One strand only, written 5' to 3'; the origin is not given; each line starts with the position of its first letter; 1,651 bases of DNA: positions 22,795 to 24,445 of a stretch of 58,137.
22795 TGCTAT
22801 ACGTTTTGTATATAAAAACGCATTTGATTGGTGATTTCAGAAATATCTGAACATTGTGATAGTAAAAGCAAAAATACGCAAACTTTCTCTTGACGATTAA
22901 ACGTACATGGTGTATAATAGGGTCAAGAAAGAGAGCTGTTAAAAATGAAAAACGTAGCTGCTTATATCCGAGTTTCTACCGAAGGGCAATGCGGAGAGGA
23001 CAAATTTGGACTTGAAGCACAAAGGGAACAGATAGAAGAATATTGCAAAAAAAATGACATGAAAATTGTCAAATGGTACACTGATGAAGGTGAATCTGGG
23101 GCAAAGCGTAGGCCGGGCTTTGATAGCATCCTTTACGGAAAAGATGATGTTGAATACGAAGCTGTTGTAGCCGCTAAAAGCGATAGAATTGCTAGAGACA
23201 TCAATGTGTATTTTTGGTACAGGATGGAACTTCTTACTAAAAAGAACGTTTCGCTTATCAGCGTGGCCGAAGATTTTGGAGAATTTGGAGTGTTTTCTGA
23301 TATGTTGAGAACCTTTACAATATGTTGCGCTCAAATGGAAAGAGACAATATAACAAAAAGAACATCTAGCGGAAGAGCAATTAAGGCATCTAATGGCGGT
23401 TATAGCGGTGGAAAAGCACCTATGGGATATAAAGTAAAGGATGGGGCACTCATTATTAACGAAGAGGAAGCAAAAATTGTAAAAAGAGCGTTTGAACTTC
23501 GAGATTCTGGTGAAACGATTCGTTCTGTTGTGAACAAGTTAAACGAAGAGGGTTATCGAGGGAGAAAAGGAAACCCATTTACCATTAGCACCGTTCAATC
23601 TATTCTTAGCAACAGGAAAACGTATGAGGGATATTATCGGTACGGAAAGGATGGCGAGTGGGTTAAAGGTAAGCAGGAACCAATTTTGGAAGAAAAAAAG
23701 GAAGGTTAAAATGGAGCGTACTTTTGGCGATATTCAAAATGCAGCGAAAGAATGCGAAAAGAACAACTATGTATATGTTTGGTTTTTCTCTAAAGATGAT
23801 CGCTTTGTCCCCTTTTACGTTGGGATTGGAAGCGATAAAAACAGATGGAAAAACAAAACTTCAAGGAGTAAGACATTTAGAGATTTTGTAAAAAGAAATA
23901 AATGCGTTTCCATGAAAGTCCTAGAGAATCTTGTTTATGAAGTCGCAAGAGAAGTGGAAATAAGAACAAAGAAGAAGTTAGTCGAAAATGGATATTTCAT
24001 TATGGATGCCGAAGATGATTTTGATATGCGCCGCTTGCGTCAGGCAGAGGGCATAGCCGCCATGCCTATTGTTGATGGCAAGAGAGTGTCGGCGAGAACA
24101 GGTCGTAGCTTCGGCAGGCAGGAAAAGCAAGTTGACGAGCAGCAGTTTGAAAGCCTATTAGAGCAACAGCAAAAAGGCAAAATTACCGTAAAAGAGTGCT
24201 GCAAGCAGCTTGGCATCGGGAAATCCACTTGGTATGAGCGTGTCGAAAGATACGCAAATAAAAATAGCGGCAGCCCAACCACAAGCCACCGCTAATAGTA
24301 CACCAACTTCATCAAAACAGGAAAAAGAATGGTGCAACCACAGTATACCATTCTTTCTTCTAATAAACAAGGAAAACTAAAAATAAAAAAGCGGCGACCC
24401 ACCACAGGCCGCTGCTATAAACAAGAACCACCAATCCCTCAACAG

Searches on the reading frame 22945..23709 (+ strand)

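Call 60: search_protein_families(library=pfam, proteins=[window:22945-23709:+], max_evalue=0.01)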
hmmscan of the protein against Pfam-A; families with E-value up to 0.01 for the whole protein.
window:22945-23709:+ (254 aa): 2 families
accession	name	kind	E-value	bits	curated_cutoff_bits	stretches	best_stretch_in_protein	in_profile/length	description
PF00239.26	Resolvase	-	4.2e-26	92.2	23.3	1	4-152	1-144/145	Resolvase, N terminal domain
PF07508.19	Recombinase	-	6e-14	52.6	21.1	1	173-248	1-87/102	Recombinase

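Call 61: search_protein_families(library=phrogs, proteins=[window:22945-23709:+], max_evalue=0.001)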
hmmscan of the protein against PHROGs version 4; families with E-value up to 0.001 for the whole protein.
window:22945-23709:+ (254 aa): 4 families
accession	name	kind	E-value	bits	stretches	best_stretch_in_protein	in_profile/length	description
phrog_95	-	integration and excision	2.5e-64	219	1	1-251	87-346/651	integrase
phrog_125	-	DNA, RNA and nucleotide metabolism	3.8e-27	96.4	1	1-227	19-206/254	DNA invertase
phrog_6620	-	integration and excision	5.5e-05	23.8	1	2-130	56-178/201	transposase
phrog_7701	-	DNA, RNA and nucleotide metabolism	0.00091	20.5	0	157-197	3-43/137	DNA invertase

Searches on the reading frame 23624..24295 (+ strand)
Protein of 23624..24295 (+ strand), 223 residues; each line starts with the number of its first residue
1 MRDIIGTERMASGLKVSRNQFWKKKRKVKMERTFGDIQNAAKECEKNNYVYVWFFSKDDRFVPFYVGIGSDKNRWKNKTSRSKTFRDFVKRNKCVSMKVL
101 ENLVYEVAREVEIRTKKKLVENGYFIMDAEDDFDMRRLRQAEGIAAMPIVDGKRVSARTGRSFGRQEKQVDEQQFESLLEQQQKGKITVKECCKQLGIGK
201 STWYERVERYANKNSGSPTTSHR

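Call 60: search_protein_families(library=pfam, proteins=[window:23624-24295:+], max_evalue=0.01)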
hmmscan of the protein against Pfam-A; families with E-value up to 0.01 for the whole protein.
window:23624-24295:+ (223 aa): 1 family
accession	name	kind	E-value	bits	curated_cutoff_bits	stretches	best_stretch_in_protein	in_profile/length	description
PF02796.21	HTH_7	-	0.0095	16.5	23.8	0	174-204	10-39/45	Helix-turn-helix domain of resolvase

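Call 61: search_protein_families(library=phrogs, proteins=[window:23624-24295:+], max_evalue=0.001)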
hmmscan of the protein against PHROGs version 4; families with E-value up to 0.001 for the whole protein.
window:23624-24295:+ (223 aa): 1 family
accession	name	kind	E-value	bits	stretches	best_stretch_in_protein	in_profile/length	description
phrog_125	-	DNA, RNA and nucleotide metabolism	4.5e-06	27.4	1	129-217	132-210/254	DNA invertase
